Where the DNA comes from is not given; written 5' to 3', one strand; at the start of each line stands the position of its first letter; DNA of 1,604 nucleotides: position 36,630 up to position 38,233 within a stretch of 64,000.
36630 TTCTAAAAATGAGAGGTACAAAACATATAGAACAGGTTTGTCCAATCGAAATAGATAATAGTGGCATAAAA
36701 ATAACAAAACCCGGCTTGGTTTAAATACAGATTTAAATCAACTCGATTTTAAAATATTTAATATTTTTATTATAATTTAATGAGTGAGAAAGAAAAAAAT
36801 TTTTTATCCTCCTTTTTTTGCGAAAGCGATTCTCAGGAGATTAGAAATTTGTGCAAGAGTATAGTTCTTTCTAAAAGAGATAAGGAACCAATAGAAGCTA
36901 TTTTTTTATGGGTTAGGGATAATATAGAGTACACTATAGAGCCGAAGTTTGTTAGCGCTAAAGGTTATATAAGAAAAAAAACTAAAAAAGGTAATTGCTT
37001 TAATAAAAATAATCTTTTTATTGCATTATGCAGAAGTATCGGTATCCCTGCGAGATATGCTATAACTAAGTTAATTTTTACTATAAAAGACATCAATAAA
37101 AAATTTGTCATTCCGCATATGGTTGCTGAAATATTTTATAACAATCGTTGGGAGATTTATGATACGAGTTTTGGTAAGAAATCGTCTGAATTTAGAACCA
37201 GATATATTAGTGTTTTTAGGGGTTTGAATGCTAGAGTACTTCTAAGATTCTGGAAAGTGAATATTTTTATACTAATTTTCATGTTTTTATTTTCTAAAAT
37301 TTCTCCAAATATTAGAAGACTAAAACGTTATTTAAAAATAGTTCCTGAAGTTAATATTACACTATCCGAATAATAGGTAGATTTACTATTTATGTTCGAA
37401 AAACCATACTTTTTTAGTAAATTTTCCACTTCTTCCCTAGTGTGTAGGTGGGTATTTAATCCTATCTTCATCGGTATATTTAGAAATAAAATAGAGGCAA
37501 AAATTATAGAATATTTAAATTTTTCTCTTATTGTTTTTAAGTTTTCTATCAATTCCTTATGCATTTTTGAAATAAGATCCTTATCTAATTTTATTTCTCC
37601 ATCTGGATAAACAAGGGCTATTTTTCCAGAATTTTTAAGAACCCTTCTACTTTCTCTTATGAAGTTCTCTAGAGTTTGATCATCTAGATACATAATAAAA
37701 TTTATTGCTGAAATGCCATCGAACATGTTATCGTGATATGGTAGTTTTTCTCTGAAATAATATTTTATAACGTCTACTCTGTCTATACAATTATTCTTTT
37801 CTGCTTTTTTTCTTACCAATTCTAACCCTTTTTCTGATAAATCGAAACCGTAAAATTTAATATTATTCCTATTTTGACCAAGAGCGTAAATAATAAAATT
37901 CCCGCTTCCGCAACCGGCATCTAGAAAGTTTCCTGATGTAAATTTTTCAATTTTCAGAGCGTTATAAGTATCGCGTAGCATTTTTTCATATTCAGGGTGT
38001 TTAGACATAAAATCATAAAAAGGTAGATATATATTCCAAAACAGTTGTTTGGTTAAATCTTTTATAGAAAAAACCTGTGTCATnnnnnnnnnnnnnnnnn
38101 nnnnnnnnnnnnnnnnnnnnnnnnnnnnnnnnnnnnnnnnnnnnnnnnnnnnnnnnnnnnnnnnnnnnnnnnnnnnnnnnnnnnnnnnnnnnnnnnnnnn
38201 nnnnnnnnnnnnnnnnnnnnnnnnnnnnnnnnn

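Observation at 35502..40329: Accessory-looking block between tRNA-Cys and hisS with a V4R-like / PaaK-like adenylating enzyme / SAM-methyltransferase operon, a KaiC-like ATPase and a transglutaminase-like protein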

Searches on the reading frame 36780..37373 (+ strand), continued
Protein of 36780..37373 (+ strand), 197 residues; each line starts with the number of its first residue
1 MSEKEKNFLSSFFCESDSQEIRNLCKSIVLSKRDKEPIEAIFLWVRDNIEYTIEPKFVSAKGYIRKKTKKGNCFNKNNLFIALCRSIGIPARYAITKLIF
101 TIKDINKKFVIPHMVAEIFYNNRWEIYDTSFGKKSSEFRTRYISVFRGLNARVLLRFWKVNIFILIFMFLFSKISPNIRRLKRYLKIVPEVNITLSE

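Call 102: search_protein_families(library=phrogs, proteins=[L101:4306-5943:+], max_evalue=0.01)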
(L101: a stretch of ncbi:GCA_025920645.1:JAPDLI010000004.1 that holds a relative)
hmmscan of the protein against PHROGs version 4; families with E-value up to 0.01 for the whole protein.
L101:4306-5943:+ (545 aa): 0 families

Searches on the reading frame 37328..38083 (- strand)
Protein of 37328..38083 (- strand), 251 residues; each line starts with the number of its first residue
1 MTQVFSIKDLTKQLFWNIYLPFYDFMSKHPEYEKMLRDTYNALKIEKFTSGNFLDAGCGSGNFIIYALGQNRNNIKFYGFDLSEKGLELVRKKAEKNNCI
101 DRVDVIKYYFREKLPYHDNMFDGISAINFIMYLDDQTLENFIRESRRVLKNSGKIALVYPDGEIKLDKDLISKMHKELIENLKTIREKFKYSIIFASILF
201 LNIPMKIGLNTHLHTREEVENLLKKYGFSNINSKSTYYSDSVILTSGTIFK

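Call 6: search_protein_families(library=pfam, proteins=[window:37328-38083:-], max_evalue=0.1)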
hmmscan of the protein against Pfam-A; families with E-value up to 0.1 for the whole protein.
window:37328-38083:- (251 aa): 15 families
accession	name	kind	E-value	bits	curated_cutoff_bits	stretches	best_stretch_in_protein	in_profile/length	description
PF13649.12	Methyltransf_25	-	3.1e-17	63.5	27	1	54-153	2-97/97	Methyltransferase domain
PF13847.12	Methyltransf_31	-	1.3e-15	57.8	27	1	52-188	6-125/145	Methyltransferase domain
PF08241.18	Methyltransf_11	-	1.9e-15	57.7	21.2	1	54-156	1-94/95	Methyltransferase domain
PF13489.12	Methyltransf_23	-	6.3e-12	46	27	1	37-231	10-162/164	Methyltransferase domain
PF08242.18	Methyltransf_12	-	2e-11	44.9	30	1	54-154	1-97/98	Methyltransferase domain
PF01209.24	Ubie_methyltran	-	9.3e-09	35.4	20.1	1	37-157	36-151/233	ubiE/COQ5 methyltransferase family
PF05175.20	MTS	-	1.4e-07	31.7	23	1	46-194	28-169/170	Methyltransferase small domain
PF02353.26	CMAS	-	5.6e-07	29.6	27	1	51-157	64-164/273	Mycolic acid cyclopropane synthetase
PF03848.20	TehB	-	6.1e-05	23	20.4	1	24-153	7-128/193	Tellurite resistance protein TehB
PF06325.19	PrmA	-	0.00048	20.2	22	1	51-155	163-256/296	Ribosomal protein L11 methyltransferase (PrmA)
PF01728.25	FtsJ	-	0.00058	20.3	24.1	1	47-115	20-85/181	FtsJ-like methyltransferase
PF01555.25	N6_N4_Mtase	-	0.0021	18.5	26.7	0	136-184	30-70/221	DNA methylase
PF02390.23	Methyltransf_4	-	0.0082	16.1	24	1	53-98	5-49/173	Putative methyltransferase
PF13679.12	Methyltransf_32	-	0.014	15.8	27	1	46-104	22-83/143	Methyltransferase domain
PF03602.21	Cons_hypoth95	-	0.092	12.8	24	0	27-122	20-115/182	Conserved hypothetical protein 95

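Call 7: search_protein_families(library=ncbifam, proteins=[window:37328-38083:-], max_evalue=0.1)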
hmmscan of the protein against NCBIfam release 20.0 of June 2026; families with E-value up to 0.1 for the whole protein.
window:37328-38083:- (251 aa): 48 families (the best 25 are shown)
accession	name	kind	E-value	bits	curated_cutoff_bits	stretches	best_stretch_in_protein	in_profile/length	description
NF001244.0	PRK00216.1-5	equivalog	1.2e-11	44.3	216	1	45-157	44-153/236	bifunctional demethylmenaquinone methyltransferase/2-methoxy-6-polyprenyl-1,4-benzoquinol methylase UbiE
TIGR01934.1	MenG_MenH_UbiE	subfamily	6e-10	38.8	158.35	1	44-158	34-142/223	ubiquinone/menaquinone biosynthesis methyltransferase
NF045649.1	2X_seleno_MduS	exception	1.1e-09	37.7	380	1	51-155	43-145/338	methyltransferase domain-containing selenoprotein MduS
NF045882.1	PLipidMtase_Leg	equivalog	1e-08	35.2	390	1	15-159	9-145/207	phospholipid N-methyltransferase PmtA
NF001243.0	PRK00216.1-4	equivalog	1.3e-08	34.4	235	1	14-156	12-150/237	demethylmenaquinone methyltransferase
NF043040.1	corrin_prot_MT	hypoth_equivalog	1.6e-08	34.2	180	1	50-157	42-147/216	corrinoid protein-associated methyltransferase CpaM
TIGR02752.1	MenG_heptapren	equivalog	3.1e-08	33.4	419.85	1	13-157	9-149/231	demethylmenaquinone methyltransferase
TIGR03534.1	RF_mod_PrmC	equivalog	4.1e-08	33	199.1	1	30-124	71-160/253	peptide chain release factor N(5)-glutamine methyltransferase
NF045667.1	MTase_DVU1556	equivalog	7.3e-08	32.1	155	1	40-157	12-119/213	DVU_1556 family methyltransferase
NF001242.0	PRK00216.1-3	equivalog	1.3e-07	31.3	351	1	44-157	65-175/258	bifunctional demethylmenaquinone methyltransferase/2-methoxy-6-polyprenyl-1,4-benzoquinol methylase UbiE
TIGR00536.1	hemK_fam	subfamily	2.2e-07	30.2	115.5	1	30-116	96-180/286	HemK family protein methyltransferase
NF052510.1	methyltran_MpqE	exception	3.2e-07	30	335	1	45-156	42-150/234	methyl-plastoquinone biosynthesis methyltransferase MpqE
NF008823.0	PRK11873.1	subfamily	8.6e-07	28.7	263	1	51-157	78-181/272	arsenite methyltransferase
NF001556.0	PRK00377.1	equivalog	1.2e-06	28.4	238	1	47-156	38-142/198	cobalt-precorrin-6Y C(15)-methyltransferase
NF011529.0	PRK14968.1-3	equivalog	2.4e-06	27.1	162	1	49-191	34-186/198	putative methyltransferase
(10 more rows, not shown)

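Call 49: search_protein_families(library=padloc, proteins=[window:37328-38083:-], max_evalue=0.01)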
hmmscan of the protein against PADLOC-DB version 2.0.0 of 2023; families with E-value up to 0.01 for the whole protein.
window:37328-38083:- (251 aa): 3 families
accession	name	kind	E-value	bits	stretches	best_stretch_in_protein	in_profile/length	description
PDLC04134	mad2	-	6.7e-19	66.1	1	49-184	291-415/492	mads_2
PDLC03356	MTase_II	-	2.2e-06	24.8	1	49-122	133-204/545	Type II methyltransferase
PDLC03021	MTase_I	-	0.0028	14.6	0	135-183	302-350/491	Type I methyltransferase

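Call 50: search_protein_families(library=phrogs, proteins=[window:37328-38083:-], max_evalue=0.01)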
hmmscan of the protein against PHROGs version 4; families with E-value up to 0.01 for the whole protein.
window:37328-38083:- (251 aa): 4 families
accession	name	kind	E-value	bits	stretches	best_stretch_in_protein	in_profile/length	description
phrog_4752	-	other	4.8e-13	49.9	1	29-158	31-159/241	tRNA methyltransferase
phrog_23522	-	unknown function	4.8e-06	27.3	1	15-161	16-156/273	-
phrog_6636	-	other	0.00022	21.7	1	113-218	65-166/177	methyltransferase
phrog_5399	-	other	0.0083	17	1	113-181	35-103/149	SAM-dependent methyltransferase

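Call 76: search_solved_structures(query=A5, max_evalue=0.001)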
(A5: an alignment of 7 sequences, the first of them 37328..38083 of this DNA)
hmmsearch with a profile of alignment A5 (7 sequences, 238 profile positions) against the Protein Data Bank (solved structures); distinct sequences matched with E-value up to 0.001: 150 (the best 60 are shown).
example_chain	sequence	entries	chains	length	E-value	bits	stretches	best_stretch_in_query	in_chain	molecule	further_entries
1ve3_A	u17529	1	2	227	6.9e-17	64.8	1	19-153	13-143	hypothetical protein PH0226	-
6uak_A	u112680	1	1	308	1.3e-14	57.4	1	12-155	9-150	SAM dependent methyltransferase LahSB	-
6uv6_A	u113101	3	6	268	3.1e-14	56.1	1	33-154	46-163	D-glucose O-methyltransferase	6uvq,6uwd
3bus_A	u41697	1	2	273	5.6e-14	55.3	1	32-153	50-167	Methyltransferase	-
3mgg_A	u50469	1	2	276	5.8e-13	52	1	44-153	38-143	Methyltransferase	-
7qos_A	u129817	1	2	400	7.2e-13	51.7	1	33-162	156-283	Cyclopropane-fatty-acyl-phospholipid synthase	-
3jwj_A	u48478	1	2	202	2e-12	50.2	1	31-159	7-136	Hen1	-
3jwh_A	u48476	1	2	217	2.2e-12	50.1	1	31-159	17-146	Hen1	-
5gm1_A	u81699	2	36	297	4.9e-12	49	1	35-151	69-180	O-methylransferase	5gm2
3d2l_A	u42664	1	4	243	5.2e-12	48.9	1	12-151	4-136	SAM-dependent methyltransferase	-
5wp5_A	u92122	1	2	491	5.8e-12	48.7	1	36-171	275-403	Phosphomethylethanolamine N-methyltransferase 2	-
3sm3_A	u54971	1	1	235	8e-12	48.3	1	42-160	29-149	SAM-dependent methyltransferases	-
8zc8_A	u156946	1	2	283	1e-11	47.9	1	33-153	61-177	MitM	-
21zq_A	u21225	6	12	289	1.1e-11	47.9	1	33-153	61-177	MitM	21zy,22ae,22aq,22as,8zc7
5wp4_A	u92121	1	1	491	1.1e-11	47.7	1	33-172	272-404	Phosphoethanolamine N-methyltransferase 1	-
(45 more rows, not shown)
